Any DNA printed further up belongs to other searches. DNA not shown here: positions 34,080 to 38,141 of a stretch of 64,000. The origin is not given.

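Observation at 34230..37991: Orphan ~1250-aa membrane protein: periplasmic-binding-protein-like ectodomain fused to ~10 TM helices and an intracellular helical module, with no recognisable output domain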

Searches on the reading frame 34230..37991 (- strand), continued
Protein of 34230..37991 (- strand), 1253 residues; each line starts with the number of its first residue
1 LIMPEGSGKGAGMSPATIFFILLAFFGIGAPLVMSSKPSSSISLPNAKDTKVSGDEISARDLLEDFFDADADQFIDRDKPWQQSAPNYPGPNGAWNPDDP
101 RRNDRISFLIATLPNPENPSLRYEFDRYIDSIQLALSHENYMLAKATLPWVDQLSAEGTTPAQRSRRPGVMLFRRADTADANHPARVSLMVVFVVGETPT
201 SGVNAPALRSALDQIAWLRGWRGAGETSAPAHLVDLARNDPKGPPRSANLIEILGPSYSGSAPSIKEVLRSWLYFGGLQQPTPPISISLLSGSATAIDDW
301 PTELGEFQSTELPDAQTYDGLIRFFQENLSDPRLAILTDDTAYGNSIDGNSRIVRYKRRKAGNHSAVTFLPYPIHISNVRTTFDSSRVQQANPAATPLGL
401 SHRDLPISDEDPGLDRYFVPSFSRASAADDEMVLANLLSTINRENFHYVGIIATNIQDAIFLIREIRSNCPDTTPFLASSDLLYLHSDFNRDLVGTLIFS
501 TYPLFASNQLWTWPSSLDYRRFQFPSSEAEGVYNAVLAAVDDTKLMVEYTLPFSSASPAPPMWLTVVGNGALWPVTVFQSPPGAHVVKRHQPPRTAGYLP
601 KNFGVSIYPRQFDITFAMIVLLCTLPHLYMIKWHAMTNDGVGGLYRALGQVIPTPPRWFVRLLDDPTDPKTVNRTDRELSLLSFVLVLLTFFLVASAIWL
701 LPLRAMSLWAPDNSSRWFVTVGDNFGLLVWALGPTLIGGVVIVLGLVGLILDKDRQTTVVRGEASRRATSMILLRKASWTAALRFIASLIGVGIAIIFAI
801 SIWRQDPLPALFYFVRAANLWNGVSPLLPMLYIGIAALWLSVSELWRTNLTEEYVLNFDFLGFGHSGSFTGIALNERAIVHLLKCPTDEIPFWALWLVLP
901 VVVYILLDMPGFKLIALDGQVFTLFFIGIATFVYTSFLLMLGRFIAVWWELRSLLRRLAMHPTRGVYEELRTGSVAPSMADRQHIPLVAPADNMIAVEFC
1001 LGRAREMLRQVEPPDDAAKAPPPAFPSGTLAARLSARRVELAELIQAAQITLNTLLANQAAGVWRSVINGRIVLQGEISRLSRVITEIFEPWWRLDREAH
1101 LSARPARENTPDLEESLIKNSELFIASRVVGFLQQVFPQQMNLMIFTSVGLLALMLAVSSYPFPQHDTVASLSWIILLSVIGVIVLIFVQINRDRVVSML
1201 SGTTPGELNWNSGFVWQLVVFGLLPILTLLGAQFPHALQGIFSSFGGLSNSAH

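Call 41: search_protein_families(library=pfam, proteins=[L038:4987-8373:+, L021:8427-9782:+, L018:1235-2575:-, L046:2116-4281:-, L018:2596-3963:-, L005:6634-7845:-], max_evalue=0.001)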
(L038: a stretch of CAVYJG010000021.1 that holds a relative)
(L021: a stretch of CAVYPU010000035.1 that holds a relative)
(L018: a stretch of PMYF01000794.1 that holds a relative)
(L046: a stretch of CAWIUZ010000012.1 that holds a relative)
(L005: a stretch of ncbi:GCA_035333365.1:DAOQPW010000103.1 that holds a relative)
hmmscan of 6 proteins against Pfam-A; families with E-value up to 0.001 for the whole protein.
L038:4987-8373:+ (1128 aa): 3 families
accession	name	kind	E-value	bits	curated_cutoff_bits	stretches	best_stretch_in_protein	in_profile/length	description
PF00732.25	GMC_oxred_N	-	3.2e-17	63.5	23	1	13-279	1-201/218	GMC oxidoreductase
PF05199.19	GMC_oxred_C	-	1.6e-11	45.3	24.6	1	462-539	66-138/139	GMC oxidoreductase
PF01266.30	DAO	-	0.0001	22.4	27.9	0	215-290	159-226/353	FAD dependent oxidoreductase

L021:8427-9782:+ (451 aa): 2 families
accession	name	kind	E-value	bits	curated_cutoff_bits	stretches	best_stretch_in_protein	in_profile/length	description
PF01565.28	FAD_binding_4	-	1.2e-19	70.8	26.4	1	17-152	1-138/139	FAD binding domain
PF04030.19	ALO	-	8e-05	22.9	23.1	1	177-446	2-256/258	D-arabinono-1,4-lactone oxidase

L018:1235-2575:- (446 aa): 1 family
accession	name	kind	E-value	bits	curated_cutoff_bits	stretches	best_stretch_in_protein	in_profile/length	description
PF00149.33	Metallophos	-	5.5e-17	63.3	21.5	1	164-355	2-190/191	Calcineurin-like phosphoesterase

L046:2116-4281:- (721 aa): 0 families

L018:2596-3963:- (455 aa): 1 family
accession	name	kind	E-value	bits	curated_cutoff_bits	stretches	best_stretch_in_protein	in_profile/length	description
PF00082.27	Peptidase_S8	-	8.1e-46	157.1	21.8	1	128-440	1-282/288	Subtilase family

L005:6634-7845:- (403 aa): 3 families
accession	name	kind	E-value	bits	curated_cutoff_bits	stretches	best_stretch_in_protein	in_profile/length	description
PF00291.31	PALP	-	1.1e-84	284.7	35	1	17-304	4-295/295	Pyridoxal-phosphate dependent enzyme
PF13291.12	ACT_4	-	4.8e-08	34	27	1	327-393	7-70/80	ACT domain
PF01842.31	ACT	-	6.9e-05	23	27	1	328-382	2-51/66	ACT domain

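Call 50: find_encoding_contigs(protein=P0001, flank=8000, max_places=3)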
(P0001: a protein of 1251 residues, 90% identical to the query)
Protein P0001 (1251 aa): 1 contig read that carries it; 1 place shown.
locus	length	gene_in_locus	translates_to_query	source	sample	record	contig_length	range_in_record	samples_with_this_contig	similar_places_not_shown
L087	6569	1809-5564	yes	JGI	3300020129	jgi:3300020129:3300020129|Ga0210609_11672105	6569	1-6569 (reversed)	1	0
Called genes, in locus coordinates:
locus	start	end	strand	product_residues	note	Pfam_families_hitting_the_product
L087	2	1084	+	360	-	PF00006:ATP-synt_ab, PF22919:ATP-synt_VA_C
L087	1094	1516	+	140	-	PF02823:ATP-synt_DE_N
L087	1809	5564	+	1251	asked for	-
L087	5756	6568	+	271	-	?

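Call 51: find_encoding_contigs(protein=P0002, flank=8000, max_places=3)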
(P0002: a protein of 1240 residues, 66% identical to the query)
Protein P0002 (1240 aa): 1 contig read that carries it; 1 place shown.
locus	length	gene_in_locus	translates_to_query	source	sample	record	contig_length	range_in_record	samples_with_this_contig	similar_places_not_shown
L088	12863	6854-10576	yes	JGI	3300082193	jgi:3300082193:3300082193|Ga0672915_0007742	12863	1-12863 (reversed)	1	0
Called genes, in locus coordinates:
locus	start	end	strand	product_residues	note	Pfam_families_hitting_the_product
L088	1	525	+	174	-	?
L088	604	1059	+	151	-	PF00430:ATP-synt_B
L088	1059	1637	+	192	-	PF00430:ATP-synt_B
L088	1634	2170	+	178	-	PF00213:OSCP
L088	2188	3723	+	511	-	PF02874:ATP-synt_ab_N, PF00006:ATP-synt_ab, PF00306:ATP-synt_ab_C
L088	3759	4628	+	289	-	PF00231:ATP-synt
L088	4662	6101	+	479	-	PF02874:ATP-synt_ab_N, PF00006:ATP-synt_ab, PF22919:ATP-synt_VA_C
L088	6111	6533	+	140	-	PF02823:ATP-synt_DE_N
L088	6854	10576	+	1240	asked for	-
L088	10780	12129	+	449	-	PF07044:DUF1329, PF17131:TP_0789-like (faint)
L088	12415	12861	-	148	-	?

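Call 56: search_protein_families(library=padloc, proteins=[window:34230-37991:-], max_evalue=1)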
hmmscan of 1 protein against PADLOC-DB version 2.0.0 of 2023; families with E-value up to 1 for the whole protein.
window:34230-37991:- (1253 aa): 0 families

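Call 73: search_solved_structures(query=L021:8427-9782:+, max_evalue=0.00001)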
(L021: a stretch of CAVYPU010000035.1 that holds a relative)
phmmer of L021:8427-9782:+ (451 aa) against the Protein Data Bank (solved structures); distinct sequences matched with E-value up to 0.00001: 17.
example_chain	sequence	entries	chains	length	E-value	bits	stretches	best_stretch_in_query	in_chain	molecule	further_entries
8qmy_A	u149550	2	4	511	3.5e-13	52.7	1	5-267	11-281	ancestral L-galactono-1,4-lactone dehydrogenase | L-galactono-1,4-lactone dehydrogenase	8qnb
8qnr_A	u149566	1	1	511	3.6e-13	52.6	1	5-267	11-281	L-galactono-1,4-lactone dehydrogenase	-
8qnc_A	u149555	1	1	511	6.1e-13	51.9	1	5-267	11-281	L-galactono-1,4-lactone dehydrogenase: A113G variant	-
6fyg_A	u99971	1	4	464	2.9e-11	46.4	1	9-197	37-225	Putative FAD-dependent oxygenase EncM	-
6fyd_A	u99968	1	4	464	3e-11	46.3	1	9-197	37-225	Putative FAD-dependent oxygenase EncM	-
6fyf_A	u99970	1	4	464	3.3e-11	46.2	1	9-197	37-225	Putative FAD-dependent oxygenase EncM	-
4xlo_A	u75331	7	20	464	3.6e-11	46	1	9-197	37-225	FAD-dependent oxygenase EncM | Putative FAD-dependent oxygenase EncM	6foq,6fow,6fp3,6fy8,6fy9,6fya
3w8w_A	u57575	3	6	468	3.7e-11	46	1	9-197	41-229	Putative FAD-dependent oxygenase EncM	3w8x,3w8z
6fye_A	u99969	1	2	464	4.2e-11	45.8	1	9-197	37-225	Putative FAD-dependent oxygenase EncM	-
6fyb_A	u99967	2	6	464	4.3e-11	45.8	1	9-197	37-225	Putative FAD-dependent oxygenase EncM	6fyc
2vfr_A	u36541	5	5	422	1e-09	41.2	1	2-194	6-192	XYLITOL OXIDASE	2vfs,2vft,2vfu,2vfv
7qh2_C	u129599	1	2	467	3.6e-09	39.4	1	10-186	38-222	Lactate dehydrogenase (NAD(+),ferredoxin) subunit LctD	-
9p1p_A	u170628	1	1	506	6.1e-07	32.1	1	12-189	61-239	Flavin-dependent oxidase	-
8ot8_A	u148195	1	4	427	2.9e-06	29.9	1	6-199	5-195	FAD-binding protein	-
7a24_z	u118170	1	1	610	4.9e-06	29.1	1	5-239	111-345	GLDH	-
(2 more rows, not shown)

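Call 74: search_solved_structures(query=L038:4987-8373:+, max_evalue=0.00001)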
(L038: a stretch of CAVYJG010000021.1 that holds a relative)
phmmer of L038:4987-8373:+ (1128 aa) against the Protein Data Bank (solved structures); distinct sequences matched with E-value up to 0.00001: 14.
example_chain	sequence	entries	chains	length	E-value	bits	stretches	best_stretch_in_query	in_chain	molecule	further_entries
1b8s_A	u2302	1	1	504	4.8e-24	87.1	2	407-550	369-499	PROTEIN (CHOLESTEROL OXIDASE)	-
1b4v_A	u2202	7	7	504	4.8e-24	87.1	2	407-550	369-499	PROTEIN (CHOLESTEROL OXIDASE) | CHOLESTEROL OXIDASE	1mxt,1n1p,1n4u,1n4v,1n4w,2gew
4u2l_A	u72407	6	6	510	4.9e-24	87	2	407-551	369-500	Cholesterol oxidase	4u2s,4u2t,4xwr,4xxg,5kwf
4rek_A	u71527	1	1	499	5.6e-24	86.8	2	407-550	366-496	Cholesterol oxidase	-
3cnj_A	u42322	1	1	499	5.9e-24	86.7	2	407-550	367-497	Cholesterol oxidase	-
3gyi_A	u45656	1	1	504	2.4e-23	84.7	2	407-550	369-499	Cholesterol oxidase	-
1cbo_A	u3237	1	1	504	3.4e-23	84.3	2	407-550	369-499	PROTEIN (CHOLESTEROL OXIDASE)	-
3b3r_A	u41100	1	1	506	3.8e-23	84.1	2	407-550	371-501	Cholesterol oxidase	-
3b6d_A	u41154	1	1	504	4.1e-23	84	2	407-550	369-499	Cholesterol oxidase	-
1cc2_A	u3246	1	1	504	4.1e-23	84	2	407-550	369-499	PROTEIN (CHOLESTEROL OXIDASE)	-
1ijh_A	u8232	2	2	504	8.6e-23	82.9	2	407-550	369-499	CHOLESTEROL OXIDASE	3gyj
1coy_A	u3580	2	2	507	2.8e-16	61.4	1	479-548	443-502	CHOLESTEROL OXIDASE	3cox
9lq0_A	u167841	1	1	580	7.6e-06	26.8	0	10-279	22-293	Oxygen-dependent choline dehydrogenase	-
6f97_A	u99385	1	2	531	8.1e-06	26.7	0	12-64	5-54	5-(hydroxymethyl)furfural oxidase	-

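Call 85: search_protein_families(library=pfam, proteins=[P0065], max_evalue=0.001)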
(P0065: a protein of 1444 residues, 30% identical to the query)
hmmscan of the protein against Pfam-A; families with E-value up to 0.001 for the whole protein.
P0065 (1444 aa): 0 families

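Call 87: search_protein_families(library=ncbifam, proteins=[L038:4987-8373:+, L021:8427-9782:+, L018:1235-2575:-, L046:2116-4281:-, L018:2596-3963:-], max_evalue=0.001)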
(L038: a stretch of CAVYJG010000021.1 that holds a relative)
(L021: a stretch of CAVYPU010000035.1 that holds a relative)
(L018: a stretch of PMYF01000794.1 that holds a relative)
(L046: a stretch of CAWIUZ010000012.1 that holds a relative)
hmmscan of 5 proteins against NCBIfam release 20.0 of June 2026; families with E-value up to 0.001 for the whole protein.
L038:4987-8373:+ (1128 aa): 6 families
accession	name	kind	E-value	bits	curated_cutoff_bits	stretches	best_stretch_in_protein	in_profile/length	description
NF058674.1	CholsOxChoxAB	equivalog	7.4e-46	156.7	850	2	11-282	4-289/535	cholesterol oxidase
NF002550.0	PRK02106.1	subfamily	6.1e-11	41.5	605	1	10-278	3-270/563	choline dehydrogenase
TIGR04542.1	GMC_mycofac_2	equivalog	1.9e-09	37.1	400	0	14-103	1-83/425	mycofactocin system GMC family oxidoreductase MftG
TIGR01810.1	betA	equivalog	2.4e-08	33.1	732.1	1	14-279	1-264/532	choline dehydrogenase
TIGR03970.1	mycofact_MftG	equivalog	2.8e-08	33.2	387.45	1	14-279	2-264/487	mycofactocin dehydrogenase MftG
NF053717.1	VnlPnlRedVprA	equivalog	3.9e-05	22.7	600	0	205-277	131-202/481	vinyl phenol reductase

L021:8427-9782:+ (451 aa): 8 families
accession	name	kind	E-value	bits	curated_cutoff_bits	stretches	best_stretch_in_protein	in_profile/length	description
TIGR01679.1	bact_FAD_ox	subfamily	1.9e-25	89.6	292.25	1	7-222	2-214/419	FAD-linked oxidoreductase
TIGR01678.1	FAD_lactone_ox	subfamily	2.3e-24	86.1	396.8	1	6-241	4-239/438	sugar 1,4-lactone oxidase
NF053785.1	DcplphribOxDprE1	equivalog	1.4e-11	44.3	500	1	19-214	17-215/449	decaprenylphosphoryl-beta-D-ribose oxidase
TIGR00387.1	glcD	equivalog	5.9e-09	35.3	567.9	1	20-187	1-177/413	glycolate oxidase subunit GlcD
TIGR01677.1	pln_FAD_oxido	subfamily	1.3e-05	23.9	383.1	1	21-191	38-222/560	FAD-dependent oxidoreductase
TIGR01676.1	GLDHase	equivalog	7.4e-05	21.7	458.25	1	5-227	50-272/541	L-galactonolactone dehydrogenase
NF041227.1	BagG_FevA2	exception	9.5e-05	21.2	850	1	19-183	48-210/455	bagremycin/ferroverdin biosynthesis FAD-dependent oxygenase BagG/FevA2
NF008408.0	PRK11230.1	equivalog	0.0008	18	897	0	15-183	54-230/499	glycolate oxidase subunit GlcD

L018:1235-2575:- (446 aa): 1 family
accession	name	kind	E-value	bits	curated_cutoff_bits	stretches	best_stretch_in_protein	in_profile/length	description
NF008359.0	PRK11148.1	equivalog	0.00016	21.3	225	1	182-355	46-206/275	3',5'-cyclic-AMP phosphodiesterase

L046:2116-4281:- (721 aa): 0 families

L018:2596-3963:- (455 aa): 8 families
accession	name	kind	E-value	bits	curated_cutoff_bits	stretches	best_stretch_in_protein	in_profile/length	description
TIGR03921.1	T7SS_mycosin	equivalog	1.1e-33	116.9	278.75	1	118-453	4-286/353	type VII secretion-associated serine protease mycosin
NF033595.1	denti_PrtP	equivalog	3e-15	55.9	300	1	370-455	415-505/606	dentilisin complex serine proteinase subunit PrtP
NF049966.1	QH_SP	equivalog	1.2e-10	41.1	165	0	312-437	93-217/219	subtilisin-like serine protease QhpE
NF040809.1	germ_prot_CspBA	exception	1.7e-09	35.9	1250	1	325-409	395-472/1099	bifunctional germination protease/germinant receptor pseudoprotease CspBA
NF040553.1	SGO_0316_fam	subfamily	5.8e-09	34.2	1400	1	351-408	653-706/1486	SGO_0316/SGO_0317 family LPXTG-anchored serine peptidase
NF040808.2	CspC_non_triad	exception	8.5e-07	27.8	675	1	324-409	419-497/556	bile acid germinant receptor pseudoprotease CspC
NF042956.1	IteS_antiphage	equivalog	1.6e-05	23.4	900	1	295-432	384-534/747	S8 family anti-phage peptidase IteS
NF051851.1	AtpSerPepEprS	equivalog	0.00011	20.4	1700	0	369-452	281-363/988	autotransporter serine peptidase EprS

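Call 88: search_protein_families(library=padloc, proteins=[L038:4987-8373:+, L021:8427-9782:+, L018:1235-2575:-, L046:2116-4281:-, L018:2596-3963:-], max_evalue=0.001)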
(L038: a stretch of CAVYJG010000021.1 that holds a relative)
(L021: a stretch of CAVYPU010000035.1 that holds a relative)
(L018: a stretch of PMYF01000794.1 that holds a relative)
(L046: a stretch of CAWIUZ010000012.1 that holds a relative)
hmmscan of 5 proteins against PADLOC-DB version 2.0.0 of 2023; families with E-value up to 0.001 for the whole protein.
L038:4987-8373:+ (1128 aa): 0 families

L021:8427-9782:+ (451 aa): 0 families

L018:1235-2575:- (446 aa): 0 families

L046:2116-4281:- (721 aa): 0 families

L018:2596-3963:- (455 aa): 6 families
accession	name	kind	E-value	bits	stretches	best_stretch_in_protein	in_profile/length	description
PDLC03014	subtilase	-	1.3e-50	171.1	1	125-445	169-388/391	-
PDLC02197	IetS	-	1.1e-09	35.1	1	132-431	260-535/749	-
PDLC02199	IetS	-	5.8e-09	32.7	1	281-408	435-578/826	-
PDLC02201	IetS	-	6.1e-06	22.8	1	323-426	403-519/781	-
PDLC02198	IetS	-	0.00021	17.4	0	353-388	470-524/795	-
PDLC02200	IetS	-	0.00022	17.5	1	279-408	389-528/780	-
